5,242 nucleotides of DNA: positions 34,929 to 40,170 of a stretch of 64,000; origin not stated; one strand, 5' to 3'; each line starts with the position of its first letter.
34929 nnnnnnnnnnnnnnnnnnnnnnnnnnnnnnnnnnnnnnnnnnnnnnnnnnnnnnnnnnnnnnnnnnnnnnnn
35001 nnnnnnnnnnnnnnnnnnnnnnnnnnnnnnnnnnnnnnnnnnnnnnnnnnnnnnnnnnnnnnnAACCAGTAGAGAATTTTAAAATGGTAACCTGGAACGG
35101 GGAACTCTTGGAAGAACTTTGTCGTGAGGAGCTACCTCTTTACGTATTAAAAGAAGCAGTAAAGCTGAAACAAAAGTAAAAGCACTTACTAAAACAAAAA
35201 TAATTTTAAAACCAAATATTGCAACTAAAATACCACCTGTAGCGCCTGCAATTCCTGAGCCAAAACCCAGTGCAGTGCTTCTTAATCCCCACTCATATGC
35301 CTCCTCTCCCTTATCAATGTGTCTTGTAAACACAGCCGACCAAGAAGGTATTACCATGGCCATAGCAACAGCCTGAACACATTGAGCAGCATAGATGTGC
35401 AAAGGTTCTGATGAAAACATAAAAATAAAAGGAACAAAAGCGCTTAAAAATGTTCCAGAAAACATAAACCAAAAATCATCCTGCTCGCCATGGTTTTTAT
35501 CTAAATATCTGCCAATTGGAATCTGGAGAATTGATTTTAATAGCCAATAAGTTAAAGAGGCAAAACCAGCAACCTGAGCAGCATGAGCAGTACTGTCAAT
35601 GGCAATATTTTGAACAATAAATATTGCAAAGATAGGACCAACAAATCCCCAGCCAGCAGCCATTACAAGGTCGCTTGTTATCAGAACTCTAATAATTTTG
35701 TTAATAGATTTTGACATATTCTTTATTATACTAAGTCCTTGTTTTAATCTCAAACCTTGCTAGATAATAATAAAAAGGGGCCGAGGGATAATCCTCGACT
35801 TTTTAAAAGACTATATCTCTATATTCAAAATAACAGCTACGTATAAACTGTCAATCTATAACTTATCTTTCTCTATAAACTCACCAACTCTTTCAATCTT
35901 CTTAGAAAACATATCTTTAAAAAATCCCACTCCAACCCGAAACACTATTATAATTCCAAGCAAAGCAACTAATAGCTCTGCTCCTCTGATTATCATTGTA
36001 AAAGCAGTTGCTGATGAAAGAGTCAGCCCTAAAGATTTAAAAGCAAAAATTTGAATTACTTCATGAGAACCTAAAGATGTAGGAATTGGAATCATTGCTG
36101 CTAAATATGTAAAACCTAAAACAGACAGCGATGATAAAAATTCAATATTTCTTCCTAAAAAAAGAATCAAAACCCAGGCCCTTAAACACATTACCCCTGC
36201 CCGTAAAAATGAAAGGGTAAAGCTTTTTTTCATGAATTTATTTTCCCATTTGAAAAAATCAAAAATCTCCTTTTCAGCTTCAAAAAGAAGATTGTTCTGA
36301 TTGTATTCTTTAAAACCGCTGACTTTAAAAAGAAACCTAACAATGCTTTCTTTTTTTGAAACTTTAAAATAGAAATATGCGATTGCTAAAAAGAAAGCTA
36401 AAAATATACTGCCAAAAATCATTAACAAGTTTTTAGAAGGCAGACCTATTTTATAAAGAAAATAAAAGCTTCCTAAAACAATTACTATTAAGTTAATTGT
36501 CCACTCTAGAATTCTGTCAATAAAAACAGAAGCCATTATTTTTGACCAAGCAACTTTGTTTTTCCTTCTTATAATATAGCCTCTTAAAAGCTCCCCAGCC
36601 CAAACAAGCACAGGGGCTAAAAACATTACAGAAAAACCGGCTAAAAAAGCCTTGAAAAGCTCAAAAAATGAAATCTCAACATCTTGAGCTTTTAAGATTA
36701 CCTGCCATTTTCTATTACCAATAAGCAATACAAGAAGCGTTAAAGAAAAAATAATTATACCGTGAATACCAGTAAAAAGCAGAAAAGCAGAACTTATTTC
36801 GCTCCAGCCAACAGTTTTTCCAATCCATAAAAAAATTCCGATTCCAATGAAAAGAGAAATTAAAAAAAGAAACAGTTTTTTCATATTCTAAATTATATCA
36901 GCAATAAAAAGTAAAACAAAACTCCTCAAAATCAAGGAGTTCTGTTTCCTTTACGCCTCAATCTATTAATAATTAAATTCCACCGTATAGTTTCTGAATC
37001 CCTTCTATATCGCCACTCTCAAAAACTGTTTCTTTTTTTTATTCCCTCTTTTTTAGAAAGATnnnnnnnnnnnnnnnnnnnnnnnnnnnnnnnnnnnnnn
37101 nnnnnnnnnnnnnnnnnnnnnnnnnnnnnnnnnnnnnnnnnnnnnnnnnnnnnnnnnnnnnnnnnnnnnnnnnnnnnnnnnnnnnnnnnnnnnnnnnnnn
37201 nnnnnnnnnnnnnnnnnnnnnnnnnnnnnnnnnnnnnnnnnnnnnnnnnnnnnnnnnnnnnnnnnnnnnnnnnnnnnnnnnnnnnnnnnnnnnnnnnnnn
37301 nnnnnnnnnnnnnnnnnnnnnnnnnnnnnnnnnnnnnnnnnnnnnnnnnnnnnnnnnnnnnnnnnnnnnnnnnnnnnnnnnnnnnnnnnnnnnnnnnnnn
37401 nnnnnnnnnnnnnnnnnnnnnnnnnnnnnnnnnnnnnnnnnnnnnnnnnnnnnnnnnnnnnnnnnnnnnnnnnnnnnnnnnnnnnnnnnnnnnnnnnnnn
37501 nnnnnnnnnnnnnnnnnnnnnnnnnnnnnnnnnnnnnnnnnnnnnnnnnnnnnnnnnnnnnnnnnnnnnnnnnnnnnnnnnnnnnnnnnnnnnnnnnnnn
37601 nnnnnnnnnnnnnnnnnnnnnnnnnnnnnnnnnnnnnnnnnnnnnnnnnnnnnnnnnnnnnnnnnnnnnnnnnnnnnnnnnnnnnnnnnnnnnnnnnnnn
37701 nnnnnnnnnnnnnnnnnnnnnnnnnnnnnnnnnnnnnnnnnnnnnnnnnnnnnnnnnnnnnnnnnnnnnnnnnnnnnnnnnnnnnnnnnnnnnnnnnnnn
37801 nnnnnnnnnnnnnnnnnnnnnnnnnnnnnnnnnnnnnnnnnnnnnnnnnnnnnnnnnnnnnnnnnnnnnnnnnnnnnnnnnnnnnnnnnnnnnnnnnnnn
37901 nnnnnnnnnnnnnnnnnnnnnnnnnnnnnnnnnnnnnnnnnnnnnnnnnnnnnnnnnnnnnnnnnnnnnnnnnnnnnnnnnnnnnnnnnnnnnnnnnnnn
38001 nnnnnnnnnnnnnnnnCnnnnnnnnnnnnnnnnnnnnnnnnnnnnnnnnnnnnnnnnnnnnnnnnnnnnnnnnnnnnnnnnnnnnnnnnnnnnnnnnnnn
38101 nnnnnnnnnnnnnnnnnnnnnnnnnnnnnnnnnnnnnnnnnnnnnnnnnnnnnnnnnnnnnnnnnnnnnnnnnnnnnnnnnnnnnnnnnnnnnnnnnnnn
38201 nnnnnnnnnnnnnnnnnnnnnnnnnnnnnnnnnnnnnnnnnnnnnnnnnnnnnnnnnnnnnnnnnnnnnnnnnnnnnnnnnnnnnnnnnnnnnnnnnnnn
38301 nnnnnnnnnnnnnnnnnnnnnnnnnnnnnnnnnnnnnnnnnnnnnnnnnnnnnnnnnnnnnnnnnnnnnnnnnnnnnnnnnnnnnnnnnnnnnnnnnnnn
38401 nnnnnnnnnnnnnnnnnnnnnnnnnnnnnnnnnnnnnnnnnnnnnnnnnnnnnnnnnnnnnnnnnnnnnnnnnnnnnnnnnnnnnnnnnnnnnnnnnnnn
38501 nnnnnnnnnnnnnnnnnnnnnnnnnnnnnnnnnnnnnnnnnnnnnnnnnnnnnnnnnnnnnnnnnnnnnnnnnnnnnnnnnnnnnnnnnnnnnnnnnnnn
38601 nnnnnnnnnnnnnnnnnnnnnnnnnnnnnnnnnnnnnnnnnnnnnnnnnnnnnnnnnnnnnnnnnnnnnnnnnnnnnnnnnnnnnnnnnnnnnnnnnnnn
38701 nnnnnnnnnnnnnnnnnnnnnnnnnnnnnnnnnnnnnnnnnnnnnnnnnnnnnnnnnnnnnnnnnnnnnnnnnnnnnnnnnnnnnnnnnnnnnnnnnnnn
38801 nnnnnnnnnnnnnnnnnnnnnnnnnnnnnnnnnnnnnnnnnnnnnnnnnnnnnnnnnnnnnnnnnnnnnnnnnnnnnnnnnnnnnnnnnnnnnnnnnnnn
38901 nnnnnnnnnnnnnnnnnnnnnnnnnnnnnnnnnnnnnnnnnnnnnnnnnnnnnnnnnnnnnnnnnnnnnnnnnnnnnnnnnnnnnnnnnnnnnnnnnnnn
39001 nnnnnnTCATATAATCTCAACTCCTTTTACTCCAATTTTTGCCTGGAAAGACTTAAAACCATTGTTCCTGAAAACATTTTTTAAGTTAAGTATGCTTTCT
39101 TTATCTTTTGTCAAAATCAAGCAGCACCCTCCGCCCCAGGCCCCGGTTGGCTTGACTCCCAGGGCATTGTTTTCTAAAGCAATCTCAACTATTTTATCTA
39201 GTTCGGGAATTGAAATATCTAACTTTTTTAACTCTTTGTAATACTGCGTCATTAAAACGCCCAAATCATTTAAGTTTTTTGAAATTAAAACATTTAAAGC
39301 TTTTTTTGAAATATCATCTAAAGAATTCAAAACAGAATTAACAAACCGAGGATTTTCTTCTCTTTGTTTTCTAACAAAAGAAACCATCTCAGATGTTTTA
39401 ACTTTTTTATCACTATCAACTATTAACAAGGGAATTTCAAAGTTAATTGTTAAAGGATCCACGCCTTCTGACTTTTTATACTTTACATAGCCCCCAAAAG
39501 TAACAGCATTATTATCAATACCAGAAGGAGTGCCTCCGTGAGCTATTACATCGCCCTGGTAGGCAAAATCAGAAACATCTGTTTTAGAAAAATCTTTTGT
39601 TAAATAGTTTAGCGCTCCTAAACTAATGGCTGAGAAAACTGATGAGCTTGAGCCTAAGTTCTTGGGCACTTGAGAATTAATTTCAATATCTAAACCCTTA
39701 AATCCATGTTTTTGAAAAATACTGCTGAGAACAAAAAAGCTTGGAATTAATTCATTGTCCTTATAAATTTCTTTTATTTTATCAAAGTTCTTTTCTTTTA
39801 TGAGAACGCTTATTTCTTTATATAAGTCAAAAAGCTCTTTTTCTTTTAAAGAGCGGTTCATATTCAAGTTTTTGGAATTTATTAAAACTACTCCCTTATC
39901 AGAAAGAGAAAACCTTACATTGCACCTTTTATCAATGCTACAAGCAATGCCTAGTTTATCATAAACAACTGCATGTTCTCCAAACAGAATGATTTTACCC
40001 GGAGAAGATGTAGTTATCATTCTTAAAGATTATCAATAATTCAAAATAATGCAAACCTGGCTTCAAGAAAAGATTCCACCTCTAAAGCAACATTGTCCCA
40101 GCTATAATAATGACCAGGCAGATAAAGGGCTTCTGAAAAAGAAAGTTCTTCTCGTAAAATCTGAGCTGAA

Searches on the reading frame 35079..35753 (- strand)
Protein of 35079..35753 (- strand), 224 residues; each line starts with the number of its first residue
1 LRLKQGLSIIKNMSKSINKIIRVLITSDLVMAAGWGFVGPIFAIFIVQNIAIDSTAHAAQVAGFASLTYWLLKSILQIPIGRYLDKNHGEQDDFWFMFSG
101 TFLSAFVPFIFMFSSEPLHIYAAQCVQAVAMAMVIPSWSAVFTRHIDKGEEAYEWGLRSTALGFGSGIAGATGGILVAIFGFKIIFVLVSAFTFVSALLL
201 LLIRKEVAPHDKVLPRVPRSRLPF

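Call 50: search_protein_families(library=pfam, proteins=[window:35079-35753:-], max_evalue=0.0001)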
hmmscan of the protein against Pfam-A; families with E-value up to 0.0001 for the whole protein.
window:35079-35753:- (224 aa): 2 families
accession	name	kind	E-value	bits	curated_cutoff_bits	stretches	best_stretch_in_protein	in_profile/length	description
PF07690.21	MFS_1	-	1.6e-20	73.7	33.4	1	29-212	6-180/347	Major Facilitator Superfamily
PF05977.19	MFS_3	-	3.2e-05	23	27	1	19-214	10-199/524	Transmembrane secretion effector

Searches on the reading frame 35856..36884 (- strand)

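Call 50: search_protein_families(library=pfam, proteins=[window:35856-36884:-], max_evalue=0.0001)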
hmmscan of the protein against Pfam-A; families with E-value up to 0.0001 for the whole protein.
window:35856-36884:- (342 aa): 1 family
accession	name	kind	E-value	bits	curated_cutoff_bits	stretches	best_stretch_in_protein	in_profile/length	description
PF03706.18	LPG_synthase_TM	-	2.4e-31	109.8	33.4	1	8-310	2-302/302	Lysylphosphatidylglycerol synthase TM region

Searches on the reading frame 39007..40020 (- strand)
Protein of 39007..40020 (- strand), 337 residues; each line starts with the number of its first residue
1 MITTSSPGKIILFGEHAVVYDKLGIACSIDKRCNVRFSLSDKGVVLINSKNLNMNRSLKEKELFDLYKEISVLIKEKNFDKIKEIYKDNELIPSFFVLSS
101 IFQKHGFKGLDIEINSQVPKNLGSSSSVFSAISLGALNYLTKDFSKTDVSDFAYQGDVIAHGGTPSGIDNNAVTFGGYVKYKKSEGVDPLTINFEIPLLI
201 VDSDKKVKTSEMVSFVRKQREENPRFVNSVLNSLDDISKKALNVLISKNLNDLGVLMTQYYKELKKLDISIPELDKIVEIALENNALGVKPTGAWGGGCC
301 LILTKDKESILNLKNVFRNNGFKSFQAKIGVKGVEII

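Call 51: search_protein_families(library=pfam, proteins=[window:39007-40020:-], max_evalue=0.0001)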
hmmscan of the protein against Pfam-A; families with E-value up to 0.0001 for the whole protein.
window:39007-40020:- (337 aa): 2 families
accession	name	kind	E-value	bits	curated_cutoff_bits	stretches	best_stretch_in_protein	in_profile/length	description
PF08544.19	GHMP_kinases_C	-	4e-11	43.6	21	1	246-320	6-82/85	GHMP kinases C terminal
PF00288.32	GHMP_kinases_N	-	2.6e-09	37.6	22.3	1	99-177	8-87/87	GHMP kinases N terminal domain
